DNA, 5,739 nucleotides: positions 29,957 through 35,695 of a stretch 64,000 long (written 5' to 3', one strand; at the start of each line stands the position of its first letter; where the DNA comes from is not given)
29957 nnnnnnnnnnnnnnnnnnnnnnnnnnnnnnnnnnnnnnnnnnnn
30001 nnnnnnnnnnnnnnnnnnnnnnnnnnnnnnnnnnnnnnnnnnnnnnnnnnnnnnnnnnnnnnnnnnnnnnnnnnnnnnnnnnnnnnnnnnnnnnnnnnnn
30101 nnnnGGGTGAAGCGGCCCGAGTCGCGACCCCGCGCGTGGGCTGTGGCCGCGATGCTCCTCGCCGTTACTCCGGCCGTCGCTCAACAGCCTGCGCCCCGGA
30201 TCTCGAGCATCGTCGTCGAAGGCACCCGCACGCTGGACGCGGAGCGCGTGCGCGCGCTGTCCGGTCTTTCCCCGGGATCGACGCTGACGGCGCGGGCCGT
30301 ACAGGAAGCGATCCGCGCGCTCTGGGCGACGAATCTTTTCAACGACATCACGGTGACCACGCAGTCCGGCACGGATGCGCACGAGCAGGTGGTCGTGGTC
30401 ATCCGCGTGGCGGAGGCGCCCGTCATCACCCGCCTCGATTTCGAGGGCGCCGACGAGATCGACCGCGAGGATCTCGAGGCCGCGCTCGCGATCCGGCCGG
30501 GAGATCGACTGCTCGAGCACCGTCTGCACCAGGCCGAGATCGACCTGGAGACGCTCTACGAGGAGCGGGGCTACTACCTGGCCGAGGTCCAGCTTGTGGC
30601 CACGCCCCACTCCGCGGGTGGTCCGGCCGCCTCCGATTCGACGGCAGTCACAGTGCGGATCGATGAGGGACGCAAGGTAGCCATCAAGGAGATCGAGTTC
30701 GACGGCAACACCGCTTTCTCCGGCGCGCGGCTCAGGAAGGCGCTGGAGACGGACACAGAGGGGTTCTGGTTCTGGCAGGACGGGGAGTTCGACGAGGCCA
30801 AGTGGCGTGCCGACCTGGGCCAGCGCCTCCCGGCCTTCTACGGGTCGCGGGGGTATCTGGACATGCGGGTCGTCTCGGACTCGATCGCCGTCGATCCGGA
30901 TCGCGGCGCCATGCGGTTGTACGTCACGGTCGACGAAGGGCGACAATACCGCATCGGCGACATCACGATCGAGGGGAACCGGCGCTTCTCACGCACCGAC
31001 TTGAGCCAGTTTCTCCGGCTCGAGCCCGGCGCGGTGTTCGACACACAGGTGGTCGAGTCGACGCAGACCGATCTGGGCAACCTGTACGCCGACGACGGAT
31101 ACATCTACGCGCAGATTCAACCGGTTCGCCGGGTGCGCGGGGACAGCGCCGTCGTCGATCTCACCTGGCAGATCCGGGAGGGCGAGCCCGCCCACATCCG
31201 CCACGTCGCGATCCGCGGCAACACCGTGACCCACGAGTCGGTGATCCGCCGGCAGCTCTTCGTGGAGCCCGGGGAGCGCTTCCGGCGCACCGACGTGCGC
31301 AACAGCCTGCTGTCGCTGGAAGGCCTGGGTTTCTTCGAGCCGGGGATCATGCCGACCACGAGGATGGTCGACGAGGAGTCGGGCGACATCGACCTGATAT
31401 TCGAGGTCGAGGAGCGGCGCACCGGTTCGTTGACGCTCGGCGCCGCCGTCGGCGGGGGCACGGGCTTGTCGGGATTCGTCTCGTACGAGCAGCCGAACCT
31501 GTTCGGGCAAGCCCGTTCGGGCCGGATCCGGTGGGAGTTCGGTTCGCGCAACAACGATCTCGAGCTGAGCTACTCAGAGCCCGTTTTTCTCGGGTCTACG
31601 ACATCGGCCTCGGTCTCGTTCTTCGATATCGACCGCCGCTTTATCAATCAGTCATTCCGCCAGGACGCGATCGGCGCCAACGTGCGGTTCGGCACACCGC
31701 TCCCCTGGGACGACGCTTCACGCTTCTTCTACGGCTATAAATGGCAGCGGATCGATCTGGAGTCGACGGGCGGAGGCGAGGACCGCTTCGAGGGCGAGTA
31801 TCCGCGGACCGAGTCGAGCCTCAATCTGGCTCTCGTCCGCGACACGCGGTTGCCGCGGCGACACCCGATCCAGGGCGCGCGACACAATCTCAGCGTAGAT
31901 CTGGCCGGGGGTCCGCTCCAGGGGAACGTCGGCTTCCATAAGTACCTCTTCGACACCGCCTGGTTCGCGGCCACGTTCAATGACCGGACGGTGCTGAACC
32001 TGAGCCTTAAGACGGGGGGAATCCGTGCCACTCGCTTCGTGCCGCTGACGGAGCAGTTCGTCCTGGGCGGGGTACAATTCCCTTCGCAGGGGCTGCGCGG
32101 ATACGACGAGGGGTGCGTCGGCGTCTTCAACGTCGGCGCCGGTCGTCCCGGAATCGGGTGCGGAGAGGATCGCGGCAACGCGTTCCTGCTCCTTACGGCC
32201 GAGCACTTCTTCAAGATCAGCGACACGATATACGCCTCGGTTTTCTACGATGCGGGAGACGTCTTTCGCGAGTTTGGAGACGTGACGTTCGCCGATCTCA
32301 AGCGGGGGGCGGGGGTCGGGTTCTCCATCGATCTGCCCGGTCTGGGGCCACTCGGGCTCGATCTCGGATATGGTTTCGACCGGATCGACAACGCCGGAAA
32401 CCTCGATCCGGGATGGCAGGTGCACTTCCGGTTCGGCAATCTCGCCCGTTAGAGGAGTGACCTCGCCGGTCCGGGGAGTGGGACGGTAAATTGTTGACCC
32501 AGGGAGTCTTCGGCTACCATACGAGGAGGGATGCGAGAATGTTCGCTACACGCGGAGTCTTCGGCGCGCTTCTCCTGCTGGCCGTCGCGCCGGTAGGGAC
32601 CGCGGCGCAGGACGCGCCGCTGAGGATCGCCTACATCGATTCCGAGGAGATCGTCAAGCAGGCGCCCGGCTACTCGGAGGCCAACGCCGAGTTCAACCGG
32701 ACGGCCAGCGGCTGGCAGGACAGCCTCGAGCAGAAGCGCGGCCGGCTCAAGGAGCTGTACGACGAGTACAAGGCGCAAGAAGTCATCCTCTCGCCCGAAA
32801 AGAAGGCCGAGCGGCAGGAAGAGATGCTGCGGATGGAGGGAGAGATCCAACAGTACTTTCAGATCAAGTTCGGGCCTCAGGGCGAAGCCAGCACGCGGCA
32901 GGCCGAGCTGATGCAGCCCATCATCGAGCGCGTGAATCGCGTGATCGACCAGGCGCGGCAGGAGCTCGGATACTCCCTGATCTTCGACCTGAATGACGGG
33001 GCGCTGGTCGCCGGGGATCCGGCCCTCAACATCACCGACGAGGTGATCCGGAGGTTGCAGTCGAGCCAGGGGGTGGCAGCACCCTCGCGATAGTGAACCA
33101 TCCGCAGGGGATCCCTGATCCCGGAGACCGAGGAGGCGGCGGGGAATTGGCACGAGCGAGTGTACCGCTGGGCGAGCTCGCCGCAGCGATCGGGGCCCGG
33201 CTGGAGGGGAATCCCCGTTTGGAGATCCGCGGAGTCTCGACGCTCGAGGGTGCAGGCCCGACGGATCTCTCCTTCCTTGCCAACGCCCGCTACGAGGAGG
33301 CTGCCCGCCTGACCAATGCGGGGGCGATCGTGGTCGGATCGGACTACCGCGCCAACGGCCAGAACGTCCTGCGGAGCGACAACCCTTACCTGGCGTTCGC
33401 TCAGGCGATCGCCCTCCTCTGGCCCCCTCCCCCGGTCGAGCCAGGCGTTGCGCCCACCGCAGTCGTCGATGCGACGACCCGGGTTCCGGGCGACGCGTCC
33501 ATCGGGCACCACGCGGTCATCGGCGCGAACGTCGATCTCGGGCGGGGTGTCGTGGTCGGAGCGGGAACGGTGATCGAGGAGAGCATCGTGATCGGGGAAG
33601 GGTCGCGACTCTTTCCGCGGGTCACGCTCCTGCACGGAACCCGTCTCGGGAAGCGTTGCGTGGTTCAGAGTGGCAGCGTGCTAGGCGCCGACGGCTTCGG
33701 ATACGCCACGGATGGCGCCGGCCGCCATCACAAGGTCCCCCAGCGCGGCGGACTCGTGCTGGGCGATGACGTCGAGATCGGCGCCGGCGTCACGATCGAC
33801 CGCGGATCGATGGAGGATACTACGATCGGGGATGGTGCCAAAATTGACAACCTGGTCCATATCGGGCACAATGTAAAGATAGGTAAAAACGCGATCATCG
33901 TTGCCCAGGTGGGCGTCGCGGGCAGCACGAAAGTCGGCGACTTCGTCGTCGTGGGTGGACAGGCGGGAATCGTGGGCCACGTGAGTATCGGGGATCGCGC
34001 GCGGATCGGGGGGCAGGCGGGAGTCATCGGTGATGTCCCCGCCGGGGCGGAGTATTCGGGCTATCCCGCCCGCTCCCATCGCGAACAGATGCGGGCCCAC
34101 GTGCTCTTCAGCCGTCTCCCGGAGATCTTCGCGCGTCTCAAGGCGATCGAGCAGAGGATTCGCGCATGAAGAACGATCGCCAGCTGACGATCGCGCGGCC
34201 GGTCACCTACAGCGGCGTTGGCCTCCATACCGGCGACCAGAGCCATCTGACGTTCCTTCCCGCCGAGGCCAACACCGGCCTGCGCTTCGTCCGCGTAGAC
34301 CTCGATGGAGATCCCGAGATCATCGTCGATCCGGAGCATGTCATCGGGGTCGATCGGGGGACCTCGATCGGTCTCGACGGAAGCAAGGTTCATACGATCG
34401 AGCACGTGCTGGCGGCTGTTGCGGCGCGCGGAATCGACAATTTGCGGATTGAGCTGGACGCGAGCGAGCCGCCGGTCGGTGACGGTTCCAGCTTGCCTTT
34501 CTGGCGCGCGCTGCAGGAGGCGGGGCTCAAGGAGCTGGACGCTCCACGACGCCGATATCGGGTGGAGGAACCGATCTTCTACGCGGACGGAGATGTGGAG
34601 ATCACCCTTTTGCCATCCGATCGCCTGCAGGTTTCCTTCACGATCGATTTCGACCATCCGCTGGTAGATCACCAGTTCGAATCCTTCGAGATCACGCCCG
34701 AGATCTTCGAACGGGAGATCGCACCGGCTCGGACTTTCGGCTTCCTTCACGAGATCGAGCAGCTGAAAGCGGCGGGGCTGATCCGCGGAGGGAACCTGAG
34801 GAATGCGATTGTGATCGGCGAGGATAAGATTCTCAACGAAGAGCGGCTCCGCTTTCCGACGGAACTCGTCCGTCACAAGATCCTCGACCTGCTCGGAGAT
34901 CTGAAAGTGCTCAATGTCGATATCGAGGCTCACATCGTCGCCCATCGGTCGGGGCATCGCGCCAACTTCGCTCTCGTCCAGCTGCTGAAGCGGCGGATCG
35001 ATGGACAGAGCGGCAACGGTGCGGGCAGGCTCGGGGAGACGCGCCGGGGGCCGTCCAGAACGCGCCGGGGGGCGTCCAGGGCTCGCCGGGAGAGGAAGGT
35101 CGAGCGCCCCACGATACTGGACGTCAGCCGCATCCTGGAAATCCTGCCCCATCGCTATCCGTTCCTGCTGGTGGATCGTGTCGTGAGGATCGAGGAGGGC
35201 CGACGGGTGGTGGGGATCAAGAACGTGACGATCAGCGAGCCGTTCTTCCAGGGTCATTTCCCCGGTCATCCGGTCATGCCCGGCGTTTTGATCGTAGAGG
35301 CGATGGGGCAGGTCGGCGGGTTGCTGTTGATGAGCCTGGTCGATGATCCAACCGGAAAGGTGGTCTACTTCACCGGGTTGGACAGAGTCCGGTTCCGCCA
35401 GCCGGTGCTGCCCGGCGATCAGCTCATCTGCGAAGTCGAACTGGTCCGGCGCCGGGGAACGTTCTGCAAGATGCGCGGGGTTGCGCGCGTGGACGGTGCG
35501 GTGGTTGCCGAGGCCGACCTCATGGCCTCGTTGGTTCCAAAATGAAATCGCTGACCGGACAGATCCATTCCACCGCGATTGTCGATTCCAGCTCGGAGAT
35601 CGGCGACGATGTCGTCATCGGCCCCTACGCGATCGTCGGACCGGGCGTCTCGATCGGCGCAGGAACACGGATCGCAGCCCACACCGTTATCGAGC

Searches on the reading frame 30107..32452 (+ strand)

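Call 78: search_protein_families(library=pfam, proteins=[window:30107-32452:+], max_evalue=0.00001)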
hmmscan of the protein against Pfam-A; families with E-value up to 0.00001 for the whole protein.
window:30107-32452:+ (781 aa): 4 families
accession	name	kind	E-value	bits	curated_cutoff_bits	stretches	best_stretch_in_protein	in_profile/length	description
PF07244.20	POTRA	-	1.3e-58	196.1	21.3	5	281-359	1-79/79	Surface antigen variable number repeat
PF01103.29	Omp85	-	7e-34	118.2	24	1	464-777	1-322/325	Omp85 superfamily domain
PF08479.16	POTRA_2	-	1.1e-13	51.3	24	0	107-165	3-61/76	POTRA domain, ShlB-type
PF08478.15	POTRA_1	-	8.9e-13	48.8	23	0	31-62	2-33/69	POTRA domain, FtsQ-type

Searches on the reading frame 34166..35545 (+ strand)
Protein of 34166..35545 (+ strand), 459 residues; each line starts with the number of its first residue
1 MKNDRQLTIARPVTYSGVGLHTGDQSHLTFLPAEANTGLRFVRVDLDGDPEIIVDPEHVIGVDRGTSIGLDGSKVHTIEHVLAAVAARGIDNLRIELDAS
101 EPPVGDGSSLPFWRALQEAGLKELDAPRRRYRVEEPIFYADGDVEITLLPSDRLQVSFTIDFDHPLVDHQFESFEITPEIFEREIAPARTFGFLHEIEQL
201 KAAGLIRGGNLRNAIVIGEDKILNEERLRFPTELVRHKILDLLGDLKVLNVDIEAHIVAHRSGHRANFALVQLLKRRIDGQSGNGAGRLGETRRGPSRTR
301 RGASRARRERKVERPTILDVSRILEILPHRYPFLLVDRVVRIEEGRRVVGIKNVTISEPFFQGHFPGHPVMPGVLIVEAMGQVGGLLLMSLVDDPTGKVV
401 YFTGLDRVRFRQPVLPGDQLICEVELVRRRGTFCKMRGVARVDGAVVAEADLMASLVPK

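Call 78: search_protein_families(library=pfam, proteins=[window:34166-35545:+], max_evalue=0.00001)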
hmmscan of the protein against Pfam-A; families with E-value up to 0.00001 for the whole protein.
window:34166-35545:+ (459 aa): 2 families
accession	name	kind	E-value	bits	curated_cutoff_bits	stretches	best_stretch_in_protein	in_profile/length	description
PF03331.19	LpxC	-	2.1e-96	323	27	1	6-274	1-266/268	UDP-3-O-acyl N-acetylglycosamine deacetylase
PF07977.19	FabA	-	2.7e-37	127.9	23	1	327-450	1-137/138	FabA-like domain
